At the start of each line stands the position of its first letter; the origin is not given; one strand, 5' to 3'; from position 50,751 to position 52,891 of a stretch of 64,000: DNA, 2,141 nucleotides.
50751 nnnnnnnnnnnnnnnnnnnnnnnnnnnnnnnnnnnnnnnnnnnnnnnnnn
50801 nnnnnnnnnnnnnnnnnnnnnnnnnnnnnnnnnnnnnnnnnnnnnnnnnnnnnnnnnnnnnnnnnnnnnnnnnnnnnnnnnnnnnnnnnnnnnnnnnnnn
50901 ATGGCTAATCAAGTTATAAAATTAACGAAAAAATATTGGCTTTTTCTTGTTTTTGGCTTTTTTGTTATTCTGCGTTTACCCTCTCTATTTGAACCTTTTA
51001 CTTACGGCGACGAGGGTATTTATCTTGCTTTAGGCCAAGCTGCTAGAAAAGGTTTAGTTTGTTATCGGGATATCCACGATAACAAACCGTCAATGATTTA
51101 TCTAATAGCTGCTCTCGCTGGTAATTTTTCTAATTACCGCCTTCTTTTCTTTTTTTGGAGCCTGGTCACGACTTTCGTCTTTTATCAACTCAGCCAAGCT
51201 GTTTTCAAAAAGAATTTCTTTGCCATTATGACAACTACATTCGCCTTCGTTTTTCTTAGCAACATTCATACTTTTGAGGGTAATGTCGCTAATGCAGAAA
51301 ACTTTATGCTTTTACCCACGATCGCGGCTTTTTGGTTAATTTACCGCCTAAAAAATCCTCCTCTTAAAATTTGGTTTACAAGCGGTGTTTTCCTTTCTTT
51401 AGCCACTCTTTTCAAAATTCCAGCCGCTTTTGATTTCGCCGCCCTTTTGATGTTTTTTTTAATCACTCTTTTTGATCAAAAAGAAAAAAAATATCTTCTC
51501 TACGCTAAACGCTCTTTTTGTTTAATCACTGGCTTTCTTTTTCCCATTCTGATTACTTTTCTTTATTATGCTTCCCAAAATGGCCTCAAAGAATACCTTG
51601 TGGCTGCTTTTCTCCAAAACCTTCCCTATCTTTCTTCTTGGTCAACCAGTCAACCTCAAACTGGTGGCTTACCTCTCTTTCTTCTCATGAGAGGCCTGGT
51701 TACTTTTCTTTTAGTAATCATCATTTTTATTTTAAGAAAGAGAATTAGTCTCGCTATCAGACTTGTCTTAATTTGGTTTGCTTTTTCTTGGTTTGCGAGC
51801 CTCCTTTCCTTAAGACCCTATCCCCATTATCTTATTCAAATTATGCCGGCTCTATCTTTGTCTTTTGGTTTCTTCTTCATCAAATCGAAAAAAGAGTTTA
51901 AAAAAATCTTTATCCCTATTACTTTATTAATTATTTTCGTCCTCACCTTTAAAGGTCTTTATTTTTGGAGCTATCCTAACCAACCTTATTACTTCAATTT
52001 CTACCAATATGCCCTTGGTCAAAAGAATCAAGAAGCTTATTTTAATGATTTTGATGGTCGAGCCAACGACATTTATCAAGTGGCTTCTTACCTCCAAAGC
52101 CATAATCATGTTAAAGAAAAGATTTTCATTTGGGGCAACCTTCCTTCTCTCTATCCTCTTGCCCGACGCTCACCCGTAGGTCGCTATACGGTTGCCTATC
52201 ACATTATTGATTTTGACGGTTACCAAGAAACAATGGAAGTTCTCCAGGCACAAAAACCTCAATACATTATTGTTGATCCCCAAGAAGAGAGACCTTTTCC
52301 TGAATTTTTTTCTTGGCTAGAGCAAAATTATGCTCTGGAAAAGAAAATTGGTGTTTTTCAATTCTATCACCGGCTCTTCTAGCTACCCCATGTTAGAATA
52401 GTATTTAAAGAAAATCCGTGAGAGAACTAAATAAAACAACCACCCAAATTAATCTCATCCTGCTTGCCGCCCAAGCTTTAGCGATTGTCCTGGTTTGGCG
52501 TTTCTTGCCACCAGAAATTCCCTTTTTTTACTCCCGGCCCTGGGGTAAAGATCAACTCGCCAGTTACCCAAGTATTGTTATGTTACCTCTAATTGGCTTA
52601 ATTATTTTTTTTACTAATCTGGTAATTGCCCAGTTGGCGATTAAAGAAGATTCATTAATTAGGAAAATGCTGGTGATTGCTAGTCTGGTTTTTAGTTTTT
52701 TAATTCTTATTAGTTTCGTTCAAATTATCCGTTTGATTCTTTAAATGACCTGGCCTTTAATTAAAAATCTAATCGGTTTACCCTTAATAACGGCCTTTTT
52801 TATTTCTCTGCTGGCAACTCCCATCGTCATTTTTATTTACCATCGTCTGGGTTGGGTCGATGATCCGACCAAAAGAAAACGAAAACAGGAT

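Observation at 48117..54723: Envelope-glycan cluster combining a processive GT2 synthase, two ArnT/PMT-like GT-C enzymes, a GT4 phospho-sugar transferase and a DPPR-synthase-like UbiA prenyltransferase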

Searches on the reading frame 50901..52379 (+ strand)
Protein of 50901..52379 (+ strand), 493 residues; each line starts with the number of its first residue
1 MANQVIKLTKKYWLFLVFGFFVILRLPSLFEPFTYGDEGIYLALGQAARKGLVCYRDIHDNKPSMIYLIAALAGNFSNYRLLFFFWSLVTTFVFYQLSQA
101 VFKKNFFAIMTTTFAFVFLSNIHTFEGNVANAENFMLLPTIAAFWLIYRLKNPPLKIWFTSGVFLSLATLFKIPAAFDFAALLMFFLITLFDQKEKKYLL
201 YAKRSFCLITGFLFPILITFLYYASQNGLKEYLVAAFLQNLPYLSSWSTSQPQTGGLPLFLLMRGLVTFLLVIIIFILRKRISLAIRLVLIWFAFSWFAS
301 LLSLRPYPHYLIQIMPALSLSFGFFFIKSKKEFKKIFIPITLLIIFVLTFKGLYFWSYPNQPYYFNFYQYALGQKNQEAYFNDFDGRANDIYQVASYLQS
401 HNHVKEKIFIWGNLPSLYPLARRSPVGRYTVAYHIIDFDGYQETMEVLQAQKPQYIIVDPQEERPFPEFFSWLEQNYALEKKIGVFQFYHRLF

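Call 4: search_protein_families(library=pfam, proteins=[window:50901-52379:+], max_evalue=0.01)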
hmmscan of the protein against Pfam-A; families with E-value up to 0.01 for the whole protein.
window:50901-52379:+ (493 aa): 0 families

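Call 5: search_protein_families(library=ncbifam, proteins=[window:50901-52379:+], max_evalue=0.01)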
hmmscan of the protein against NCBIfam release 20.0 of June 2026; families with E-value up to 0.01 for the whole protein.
window:50901-52379:+ (493 aa): 0 families

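Call 12: search_solved_structures(query=window:50901-52379:+, max_evalue=1)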
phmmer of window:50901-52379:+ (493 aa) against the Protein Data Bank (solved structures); distinct sequences matched with E-value up to 1: 0.

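Call 36: search_solved_structures(query=A2, max_evalue=10)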
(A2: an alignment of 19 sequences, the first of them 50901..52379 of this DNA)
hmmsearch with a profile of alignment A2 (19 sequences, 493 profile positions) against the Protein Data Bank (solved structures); distinct sequences matched with E-value up to 10: 1.
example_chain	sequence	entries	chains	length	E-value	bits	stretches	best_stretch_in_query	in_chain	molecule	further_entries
3fzq_A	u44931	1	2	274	3.8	9.3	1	400-490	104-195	Putative hydrolase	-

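Call 39: search_protein_families(library=pfam, alignment_id=A2, max_evalue=1)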
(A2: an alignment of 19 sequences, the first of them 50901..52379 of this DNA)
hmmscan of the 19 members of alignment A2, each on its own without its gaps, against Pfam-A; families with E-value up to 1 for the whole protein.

A. member 1, window:50901-52379:+ (493 aa): 0 families

B. families by the number of members that match (of 19 scanned): 3 families
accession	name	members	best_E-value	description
PF13231.12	PMT_2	3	1.7e-06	Dolichyl-phosphate-mannose-protein mannosyltransferase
PF04577.19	Glyco_transf_61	1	0.03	Glycosyltransferase 61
PF10131.15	PTPS_related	1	0.58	6-pyruvoyl-tetrahydropterin synthase related domain; membrane protein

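Call 40: find_homologous_proteins(query=window:50901-52379:+, max_evalue=0.00001)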
Query window:50901-52379:+ (493 aa): 2125 proteins with E <= 0.00001 among 8000 candidates; the best 120 are listed.
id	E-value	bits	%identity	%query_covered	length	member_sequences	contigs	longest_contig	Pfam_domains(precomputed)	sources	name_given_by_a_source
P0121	1.1e-294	996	89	100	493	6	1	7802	-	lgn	-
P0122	1.6e-217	741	68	100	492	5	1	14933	-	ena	-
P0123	3.7e-207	707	65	98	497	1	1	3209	-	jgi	-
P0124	3.0e-204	698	64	97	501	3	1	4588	-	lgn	-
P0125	2.0e-201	688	64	100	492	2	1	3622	-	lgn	-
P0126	4.2e-200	684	62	98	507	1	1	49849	-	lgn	-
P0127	8.5e-200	683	63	99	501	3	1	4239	PF02366.25,PF13231.13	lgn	-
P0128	1.2e-199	683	64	99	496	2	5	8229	-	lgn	-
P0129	4.3e-198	677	63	97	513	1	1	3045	PF02366.25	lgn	-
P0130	2.3e-197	675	63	98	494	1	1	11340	PF13231.13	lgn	-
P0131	4.3e-197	674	64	96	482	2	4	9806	-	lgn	-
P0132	1.1e-196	673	63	99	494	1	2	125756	-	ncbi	-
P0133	3.8e-195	668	63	98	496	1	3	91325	-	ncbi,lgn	-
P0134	1.1e-194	666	64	99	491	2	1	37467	-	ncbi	-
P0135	1.4e-186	639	62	100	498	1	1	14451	-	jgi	-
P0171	1.5e-156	540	54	98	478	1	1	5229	PF27757.1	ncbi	-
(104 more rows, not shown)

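Call 51: predict_structure(alignment_id=A6)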
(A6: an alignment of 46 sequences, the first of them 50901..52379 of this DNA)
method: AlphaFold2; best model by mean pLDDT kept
length: 493 residues; sequences in the alignment: 46
mean_pLDDT: 91.9   pTM: 0.91
mean pLDDT of the five models: 91.9, 91.7, 90.4, 89.3, 89.3
residues with pLDDT >= 90: 383; 70-90: 85; 50-70: 25; < 50: 0
segments of 3 or more residues with pLDDT < 50: none
pLDDT, mean of each block of 10 residues (from residue 1): 87 94 94 87 95 94 92 94 97 98 94 97 78 94 97 96 98 95 96 91 98 98 97 87 59 67 89 95 95 95 82 96 86 80 95 87 95 95 91 96 94 94 94 89 97 96 95 98 97 90
secondary structure, 60 per line:
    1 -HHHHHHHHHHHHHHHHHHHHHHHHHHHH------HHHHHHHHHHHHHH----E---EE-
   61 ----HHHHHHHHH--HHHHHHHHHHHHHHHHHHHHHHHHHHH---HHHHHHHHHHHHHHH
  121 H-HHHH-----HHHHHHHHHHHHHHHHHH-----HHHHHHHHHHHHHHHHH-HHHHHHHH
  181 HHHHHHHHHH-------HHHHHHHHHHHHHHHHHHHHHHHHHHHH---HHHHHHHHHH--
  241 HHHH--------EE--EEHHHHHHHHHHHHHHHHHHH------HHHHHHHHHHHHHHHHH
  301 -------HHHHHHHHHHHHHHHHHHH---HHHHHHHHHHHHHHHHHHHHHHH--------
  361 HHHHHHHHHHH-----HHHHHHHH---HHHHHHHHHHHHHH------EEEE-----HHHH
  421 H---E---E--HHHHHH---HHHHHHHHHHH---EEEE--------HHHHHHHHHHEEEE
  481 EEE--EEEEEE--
elements in order: H2-29 H36-49 H65-73 H76-102 H106-121 H123-126 H132-149 H155-171 H173-190 H198-225 H229-238 H241-244 H259-277 H284-300 H308-326 H330-352 H361-371 H377-384 H388-401 E408-411 H417-421 H432-437 H441-451 E455-458 H467-476 E477-483 E486-491

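Call 55: fold_search(model_id=the predicted structure, library=pdb)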
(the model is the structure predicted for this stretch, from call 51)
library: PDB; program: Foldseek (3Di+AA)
matches with E <= 10: 302; with E <= 0.001: 8
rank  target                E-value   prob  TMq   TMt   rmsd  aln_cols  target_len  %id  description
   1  5f15                  4.4e-06  1.00  0.59  0.55  11.9       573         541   11  Crystal Structure of ArnT from Cupriavidus metallidurans bound to Undecaprenyl phosphate (released 2016-02-17)
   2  8pn9_A                4.8e-06  1.00  0.43  0.34  12.4       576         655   12  Structure of human oligosaccharyltransferase OST-A complex bound to NGI-1 (released 2024-05-08)
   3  7oci_F                8.5e-06  1.00  0.50  0.41  11.9       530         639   11  Cryo-EM structure of yeast Ost6p containing oligosaccharyltransferase complex (released 2022-02-16)
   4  8b6l_I                1.9e-05  1.00  0.46  0.35  11.5       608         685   13  Subtomogram average of the human Sec61-TRAP-OSTA-translocon (released 2022-12-07)
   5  7e9s_A                4.7e-05  1.00  0.44  0.28  12.3       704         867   12  Archaeal oligosaccharyltransferase AglB from Archaeoglobus fulgidus in complex with an inhibitory peptide and a dolich (released 2021-09-08)
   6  6s7o_A                5.0e-05  1.00  0.46  0.36  12.5       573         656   12  Cryo-EM structure of human oligosaccharyltransferase complex OST-A (released 2019-12-18)
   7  7zli_A                2.2e-04  1.00  0.45  0.36  12.5       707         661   10  Cryo-EM structure of C-mannosyltransferase CeDPY19, in complex with Dol25-P-Man and bound to CMT2-Fab and anti-Fab nan (released 2023-01-11)
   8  6s7t_A                5.5e-04  1.00  0.39  0.29  11.3       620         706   10  Cryo-EM structure of human oligosaccharyltransferase complex OST-B (released 2019-12-18)
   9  8imx_U                3.2e-03  1.00  0.42  0.48  10.5       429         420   14  Cryo-EM structure of GPI-T with a chimeric GPI-anchored protein (released 2023-08-16)
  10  9i5k_A                5.7e-03  1.00  0.41  0.41   9.7       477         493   15  Structure of the Chaetomium thermophilum Pmt4 homodimer (C2 symmetry) (released 2025-12-24)
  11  8if8_B                7.3e-03  1.00  0.47  0.39   9.4       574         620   10  Arabinosyltransferase AftA (released 2023-05-31)
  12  7w72_U                9.9e-03  1.00  0.42  0.48  17.2       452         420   14  Structure of a human glycosylphosphatidylinositol (GPI) transamidase (released 2022-02-16)
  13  9e6i_B                2.0e-02  1.00  0.36  0.25   5.2       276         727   11  Cryo-EM structure of Saccharomyces cerevisiae Pmt4-Ccw5 complex (released 2025-10-15)
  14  9e61_B                2.0e-02  1.00  0.36  0.25   5.5       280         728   11  Cryo-EM structure of Saccharomyces cerevisiae Pmt4 apo form (released 2025-10-15)
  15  9e61_A                2.3e-02  1.00  0.36  0.25   5.2       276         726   11  Cryo-EM structure of Saccharomyces cerevisiae Pmt4 apo form (released 2025-10-15)
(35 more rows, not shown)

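Call 60: search_protein_families(library=pfam, proteins=[P0171], max_evalue=0.01)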
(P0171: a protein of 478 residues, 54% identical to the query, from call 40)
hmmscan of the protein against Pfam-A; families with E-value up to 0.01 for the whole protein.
P0171 (478 aa): 0 families

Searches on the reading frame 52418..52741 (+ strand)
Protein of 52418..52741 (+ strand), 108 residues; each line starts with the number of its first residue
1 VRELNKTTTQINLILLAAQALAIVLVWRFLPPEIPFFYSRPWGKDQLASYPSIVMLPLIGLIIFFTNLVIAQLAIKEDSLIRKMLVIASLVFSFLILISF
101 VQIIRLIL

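Call 4: search_protein_families(library=pfam, proteins=[window:52418-52741:+], max_evalue=0.01)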
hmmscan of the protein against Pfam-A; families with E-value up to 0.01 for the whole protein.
window:52418-52741:+ (108 aa): 1 family
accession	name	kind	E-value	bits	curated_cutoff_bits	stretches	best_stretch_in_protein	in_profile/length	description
PF14293.11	YWFCY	-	0.0043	17.5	24.4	1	44-101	81-136/144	YWFCY protein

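Call 5: search_protein_families(library=ncbifam, proteins=[window:52418-52741:+], max_evalue=0.01)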
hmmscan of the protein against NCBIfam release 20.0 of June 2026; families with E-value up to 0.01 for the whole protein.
window:52418-52741:+ (108 aa): 0 families

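Call 46: search_protein_families(library=pfam, alignment_id=A5, max_evalue=1)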
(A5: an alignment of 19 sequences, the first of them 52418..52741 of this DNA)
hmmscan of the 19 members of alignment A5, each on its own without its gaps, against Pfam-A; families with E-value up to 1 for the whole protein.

A. member 1, window:52418-52741:+ (108 aa): 2 families
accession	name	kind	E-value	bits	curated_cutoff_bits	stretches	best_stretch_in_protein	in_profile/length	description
PF14293.11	YWFCY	-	0.0043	17.5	24.4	1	44-101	81-136/144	YWFCY protein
PF19658.4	DUF6161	-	0.38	10.6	27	1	3-77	90-163/216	Family of unknown function (DUF6161)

B. families by the number of members that match (of 19 scanned): 10 families
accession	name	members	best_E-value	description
PF07853.16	DUF1648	5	0.022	Domain of unknown function (DUF1648)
PF14293.11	YWFCY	2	0.0043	YWFCY protein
PF03845.19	Spore_permease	1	0.0022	Spore germination protein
PF23778.1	Phage_holin_2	1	0.0056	Putative phage holin family 2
PF10958.13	DUF2759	1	0.022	Protein of unknown function (DUF2759)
PF08570.15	DUF1761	1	0.022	Protein of unknown function (DUF1761)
PF13567.11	DUF4131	1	0.12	Domain of unknown function (DUF4131)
PF20122.4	DUF6512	1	0.3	Family of unknown function (DUF6512)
PF19658.4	DUF6161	1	0.38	Family of unknown function (DUF6161)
PF17665.6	DUF5527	1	0.68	Family of unknown function (DUF5527)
